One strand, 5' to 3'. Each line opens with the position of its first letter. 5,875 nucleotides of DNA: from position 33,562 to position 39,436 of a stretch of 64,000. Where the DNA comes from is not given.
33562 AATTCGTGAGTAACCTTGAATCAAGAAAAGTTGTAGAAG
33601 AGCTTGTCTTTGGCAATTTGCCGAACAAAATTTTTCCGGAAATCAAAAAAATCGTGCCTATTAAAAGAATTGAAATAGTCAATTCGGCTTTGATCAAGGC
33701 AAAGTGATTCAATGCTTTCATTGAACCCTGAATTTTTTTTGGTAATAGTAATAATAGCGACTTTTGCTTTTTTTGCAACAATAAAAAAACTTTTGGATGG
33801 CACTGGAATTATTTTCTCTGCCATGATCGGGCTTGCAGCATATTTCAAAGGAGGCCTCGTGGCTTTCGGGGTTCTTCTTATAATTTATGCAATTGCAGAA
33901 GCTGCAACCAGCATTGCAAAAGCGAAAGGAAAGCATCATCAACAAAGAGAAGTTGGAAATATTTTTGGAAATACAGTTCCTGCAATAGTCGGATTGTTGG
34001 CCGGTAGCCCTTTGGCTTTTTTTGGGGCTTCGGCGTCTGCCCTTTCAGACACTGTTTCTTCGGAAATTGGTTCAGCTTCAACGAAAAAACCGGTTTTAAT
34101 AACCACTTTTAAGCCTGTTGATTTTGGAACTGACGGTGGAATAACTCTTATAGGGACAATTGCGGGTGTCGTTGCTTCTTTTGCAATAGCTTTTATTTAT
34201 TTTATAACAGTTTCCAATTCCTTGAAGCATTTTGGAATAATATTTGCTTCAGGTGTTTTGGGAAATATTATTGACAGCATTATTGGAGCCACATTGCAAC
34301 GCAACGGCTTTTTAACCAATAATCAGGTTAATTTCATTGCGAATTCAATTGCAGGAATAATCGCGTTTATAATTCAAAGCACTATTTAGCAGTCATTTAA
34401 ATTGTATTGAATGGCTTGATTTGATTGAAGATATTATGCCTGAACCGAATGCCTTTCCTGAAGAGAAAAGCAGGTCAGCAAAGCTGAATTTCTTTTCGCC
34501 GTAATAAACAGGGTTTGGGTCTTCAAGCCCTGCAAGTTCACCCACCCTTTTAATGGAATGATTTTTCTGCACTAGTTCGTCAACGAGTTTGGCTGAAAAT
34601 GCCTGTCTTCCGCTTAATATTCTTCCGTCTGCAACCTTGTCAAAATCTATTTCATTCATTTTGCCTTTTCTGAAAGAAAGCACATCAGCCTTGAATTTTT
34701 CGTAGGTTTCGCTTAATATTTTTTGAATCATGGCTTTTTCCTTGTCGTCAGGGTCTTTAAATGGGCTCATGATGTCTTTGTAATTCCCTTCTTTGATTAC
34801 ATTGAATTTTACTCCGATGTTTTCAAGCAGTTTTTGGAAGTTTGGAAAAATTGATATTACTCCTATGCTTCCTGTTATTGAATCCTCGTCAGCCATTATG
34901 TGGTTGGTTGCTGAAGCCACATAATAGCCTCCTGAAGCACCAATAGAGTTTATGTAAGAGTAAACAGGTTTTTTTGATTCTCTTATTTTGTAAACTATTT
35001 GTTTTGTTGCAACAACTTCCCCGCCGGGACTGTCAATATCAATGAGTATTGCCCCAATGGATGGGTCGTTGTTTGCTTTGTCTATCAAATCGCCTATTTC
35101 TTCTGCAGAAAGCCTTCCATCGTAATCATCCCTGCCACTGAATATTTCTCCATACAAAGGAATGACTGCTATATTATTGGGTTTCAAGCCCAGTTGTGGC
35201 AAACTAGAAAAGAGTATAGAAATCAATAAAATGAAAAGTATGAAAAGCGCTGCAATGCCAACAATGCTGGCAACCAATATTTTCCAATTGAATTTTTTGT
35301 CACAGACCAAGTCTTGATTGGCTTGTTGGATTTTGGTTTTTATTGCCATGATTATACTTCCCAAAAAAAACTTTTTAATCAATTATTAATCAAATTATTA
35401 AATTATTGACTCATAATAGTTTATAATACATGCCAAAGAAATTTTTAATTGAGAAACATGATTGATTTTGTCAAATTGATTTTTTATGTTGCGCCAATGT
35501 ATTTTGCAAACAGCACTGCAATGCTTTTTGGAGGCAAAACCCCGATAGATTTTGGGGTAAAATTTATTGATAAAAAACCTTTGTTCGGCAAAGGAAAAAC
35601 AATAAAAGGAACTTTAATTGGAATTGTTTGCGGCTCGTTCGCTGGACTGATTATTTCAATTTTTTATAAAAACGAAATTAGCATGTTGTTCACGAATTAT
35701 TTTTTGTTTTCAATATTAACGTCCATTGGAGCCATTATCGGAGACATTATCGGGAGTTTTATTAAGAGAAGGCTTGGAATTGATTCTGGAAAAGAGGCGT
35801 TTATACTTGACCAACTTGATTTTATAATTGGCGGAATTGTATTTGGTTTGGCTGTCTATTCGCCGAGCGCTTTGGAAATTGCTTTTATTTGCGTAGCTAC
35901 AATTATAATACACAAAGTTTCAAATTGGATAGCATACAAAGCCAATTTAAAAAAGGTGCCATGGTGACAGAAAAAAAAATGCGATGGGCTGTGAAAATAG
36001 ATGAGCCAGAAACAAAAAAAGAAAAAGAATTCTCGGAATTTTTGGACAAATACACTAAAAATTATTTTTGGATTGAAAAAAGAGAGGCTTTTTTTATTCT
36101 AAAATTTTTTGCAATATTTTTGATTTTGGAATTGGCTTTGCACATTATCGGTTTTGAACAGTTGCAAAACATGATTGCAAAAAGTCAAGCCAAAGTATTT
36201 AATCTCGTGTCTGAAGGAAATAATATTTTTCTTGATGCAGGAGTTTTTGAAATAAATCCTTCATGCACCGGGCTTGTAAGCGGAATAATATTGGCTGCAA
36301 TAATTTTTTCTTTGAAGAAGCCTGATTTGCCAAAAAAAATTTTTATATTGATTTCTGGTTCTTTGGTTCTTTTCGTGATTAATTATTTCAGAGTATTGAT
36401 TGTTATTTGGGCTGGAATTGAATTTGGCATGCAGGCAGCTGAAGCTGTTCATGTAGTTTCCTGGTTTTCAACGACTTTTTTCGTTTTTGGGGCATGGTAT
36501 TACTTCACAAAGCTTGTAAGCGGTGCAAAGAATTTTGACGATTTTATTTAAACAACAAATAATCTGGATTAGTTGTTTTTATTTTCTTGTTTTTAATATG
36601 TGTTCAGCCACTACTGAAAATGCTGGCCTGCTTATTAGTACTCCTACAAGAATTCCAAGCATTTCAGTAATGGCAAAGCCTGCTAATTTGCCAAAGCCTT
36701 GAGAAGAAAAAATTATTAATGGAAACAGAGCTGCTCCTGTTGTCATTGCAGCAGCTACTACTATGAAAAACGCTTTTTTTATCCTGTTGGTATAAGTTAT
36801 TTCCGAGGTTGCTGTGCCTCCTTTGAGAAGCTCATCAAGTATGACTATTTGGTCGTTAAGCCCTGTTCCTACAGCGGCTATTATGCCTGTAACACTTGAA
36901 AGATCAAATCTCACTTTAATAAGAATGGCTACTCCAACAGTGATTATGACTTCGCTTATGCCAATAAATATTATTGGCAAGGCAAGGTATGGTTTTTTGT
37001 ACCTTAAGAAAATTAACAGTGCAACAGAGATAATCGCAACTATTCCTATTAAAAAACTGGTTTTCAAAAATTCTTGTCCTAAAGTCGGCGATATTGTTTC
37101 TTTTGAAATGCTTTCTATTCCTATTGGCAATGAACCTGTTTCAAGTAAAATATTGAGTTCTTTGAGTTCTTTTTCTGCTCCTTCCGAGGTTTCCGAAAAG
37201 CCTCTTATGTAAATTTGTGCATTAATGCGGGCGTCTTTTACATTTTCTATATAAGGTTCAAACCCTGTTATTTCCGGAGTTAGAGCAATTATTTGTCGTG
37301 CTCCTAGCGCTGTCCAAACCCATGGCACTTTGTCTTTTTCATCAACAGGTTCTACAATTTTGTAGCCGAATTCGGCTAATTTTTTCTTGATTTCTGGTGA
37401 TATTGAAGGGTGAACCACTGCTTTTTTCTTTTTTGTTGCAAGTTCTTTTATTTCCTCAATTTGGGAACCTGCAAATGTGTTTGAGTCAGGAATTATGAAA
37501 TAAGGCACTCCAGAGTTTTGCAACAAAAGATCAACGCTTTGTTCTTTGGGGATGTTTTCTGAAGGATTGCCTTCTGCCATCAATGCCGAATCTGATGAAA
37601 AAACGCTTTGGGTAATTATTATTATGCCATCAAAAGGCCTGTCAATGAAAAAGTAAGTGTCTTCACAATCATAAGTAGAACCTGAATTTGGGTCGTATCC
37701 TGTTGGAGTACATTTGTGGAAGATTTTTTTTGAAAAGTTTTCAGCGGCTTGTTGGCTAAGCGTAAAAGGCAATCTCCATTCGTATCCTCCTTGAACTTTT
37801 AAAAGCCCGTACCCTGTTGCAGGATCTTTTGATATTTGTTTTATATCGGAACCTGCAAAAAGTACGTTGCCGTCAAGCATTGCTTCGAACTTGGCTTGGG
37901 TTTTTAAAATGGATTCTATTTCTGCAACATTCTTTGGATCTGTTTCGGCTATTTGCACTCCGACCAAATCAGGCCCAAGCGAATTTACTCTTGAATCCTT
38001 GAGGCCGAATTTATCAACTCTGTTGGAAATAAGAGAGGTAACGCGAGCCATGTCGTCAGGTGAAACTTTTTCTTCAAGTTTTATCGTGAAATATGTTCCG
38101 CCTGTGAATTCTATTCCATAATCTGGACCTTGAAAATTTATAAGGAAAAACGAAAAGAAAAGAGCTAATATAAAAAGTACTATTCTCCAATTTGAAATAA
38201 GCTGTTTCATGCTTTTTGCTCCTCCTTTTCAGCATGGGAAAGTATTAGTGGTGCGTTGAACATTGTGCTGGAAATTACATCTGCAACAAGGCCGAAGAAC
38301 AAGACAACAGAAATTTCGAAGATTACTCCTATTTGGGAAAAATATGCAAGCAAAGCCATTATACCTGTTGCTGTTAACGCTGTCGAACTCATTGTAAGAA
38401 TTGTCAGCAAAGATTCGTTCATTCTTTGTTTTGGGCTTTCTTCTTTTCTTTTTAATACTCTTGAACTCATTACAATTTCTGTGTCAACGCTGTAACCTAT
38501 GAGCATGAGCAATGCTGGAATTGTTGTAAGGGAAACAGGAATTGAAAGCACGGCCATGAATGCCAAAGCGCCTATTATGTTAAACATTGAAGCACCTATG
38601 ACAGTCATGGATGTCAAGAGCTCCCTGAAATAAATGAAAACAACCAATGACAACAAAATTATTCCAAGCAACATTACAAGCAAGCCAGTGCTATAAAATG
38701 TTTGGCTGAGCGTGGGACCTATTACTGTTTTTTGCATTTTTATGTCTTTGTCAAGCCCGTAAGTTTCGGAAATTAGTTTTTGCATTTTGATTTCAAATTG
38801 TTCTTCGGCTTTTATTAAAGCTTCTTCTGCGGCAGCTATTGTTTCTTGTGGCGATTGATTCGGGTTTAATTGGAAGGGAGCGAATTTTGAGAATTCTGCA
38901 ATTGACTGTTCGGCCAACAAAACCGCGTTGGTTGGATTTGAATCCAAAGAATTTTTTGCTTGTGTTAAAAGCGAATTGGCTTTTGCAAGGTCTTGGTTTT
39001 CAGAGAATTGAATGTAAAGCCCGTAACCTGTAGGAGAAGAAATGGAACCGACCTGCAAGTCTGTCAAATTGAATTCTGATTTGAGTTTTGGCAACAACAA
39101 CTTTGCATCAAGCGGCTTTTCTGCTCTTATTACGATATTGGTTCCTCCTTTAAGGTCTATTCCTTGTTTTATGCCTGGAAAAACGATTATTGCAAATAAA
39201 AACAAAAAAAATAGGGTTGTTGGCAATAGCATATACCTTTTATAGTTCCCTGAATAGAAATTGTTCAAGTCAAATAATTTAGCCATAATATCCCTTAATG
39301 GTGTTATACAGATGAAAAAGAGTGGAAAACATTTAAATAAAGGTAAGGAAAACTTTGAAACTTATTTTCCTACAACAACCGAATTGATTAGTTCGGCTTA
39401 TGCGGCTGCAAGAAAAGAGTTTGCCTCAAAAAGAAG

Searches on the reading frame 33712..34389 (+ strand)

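Call 68: search_protein_families(library=pfam, proteins=[window:33712-34389:+], max_evalue=0.000001)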
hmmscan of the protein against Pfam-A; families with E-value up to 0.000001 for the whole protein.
window:33712-34389:+ (225 aa): 1 family
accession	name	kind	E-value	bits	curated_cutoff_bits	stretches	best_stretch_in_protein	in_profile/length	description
PF01940.21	DUF92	-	7.9e-42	143.8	27.5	1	14-214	2-250/251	Integral membrane protein DUF92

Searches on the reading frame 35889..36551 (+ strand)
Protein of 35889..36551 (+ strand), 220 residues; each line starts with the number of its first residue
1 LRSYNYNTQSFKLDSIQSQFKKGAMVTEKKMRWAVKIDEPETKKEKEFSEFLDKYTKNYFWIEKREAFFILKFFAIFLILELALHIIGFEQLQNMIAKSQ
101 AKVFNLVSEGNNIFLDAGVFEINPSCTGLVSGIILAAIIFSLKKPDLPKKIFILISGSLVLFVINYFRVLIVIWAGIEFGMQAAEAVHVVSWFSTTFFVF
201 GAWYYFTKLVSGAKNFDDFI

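Call 68: search_protein_families(library=pfam, proteins=[window:35889-36551:+], max_evalue=0.000001)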
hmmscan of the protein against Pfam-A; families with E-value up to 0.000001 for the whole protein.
window:35889-36551:+ (220 aa): 1 family
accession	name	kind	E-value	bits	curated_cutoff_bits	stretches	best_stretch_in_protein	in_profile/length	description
PF09721.15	Exosortase_EpsH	-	1.9e-10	41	25.7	1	68-191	106-235/254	Transmembrane exosortase (Exosortase_EpsH)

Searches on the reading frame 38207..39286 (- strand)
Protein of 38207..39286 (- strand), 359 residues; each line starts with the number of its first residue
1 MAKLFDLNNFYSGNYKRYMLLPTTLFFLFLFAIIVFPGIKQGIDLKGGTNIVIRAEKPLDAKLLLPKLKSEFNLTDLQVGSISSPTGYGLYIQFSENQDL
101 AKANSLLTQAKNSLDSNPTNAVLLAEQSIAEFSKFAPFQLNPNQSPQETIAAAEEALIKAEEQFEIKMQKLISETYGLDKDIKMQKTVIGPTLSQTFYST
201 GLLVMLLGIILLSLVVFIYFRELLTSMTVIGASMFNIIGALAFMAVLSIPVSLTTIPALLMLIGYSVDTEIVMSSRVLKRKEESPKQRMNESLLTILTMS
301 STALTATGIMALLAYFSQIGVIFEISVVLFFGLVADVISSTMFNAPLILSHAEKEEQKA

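Call 68: search_protein_families(library=pfam, proteins=[window:38207-39286:-], max_evalue=0.000001)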
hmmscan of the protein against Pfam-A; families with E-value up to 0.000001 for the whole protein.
window:38207-39286:- (359 aa): 2 families
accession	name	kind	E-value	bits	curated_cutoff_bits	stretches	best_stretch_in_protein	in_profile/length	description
PF02355.23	SecD_SecF_C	-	1.5e-28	99.9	20.5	1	183-351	15-186/189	Protein export membrane protein SecD/SecF, C-terminal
PF07549.19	Sec_GG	-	3.1e-07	30.1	20.3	1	33-58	2-27/28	SecD/SecF GG Motif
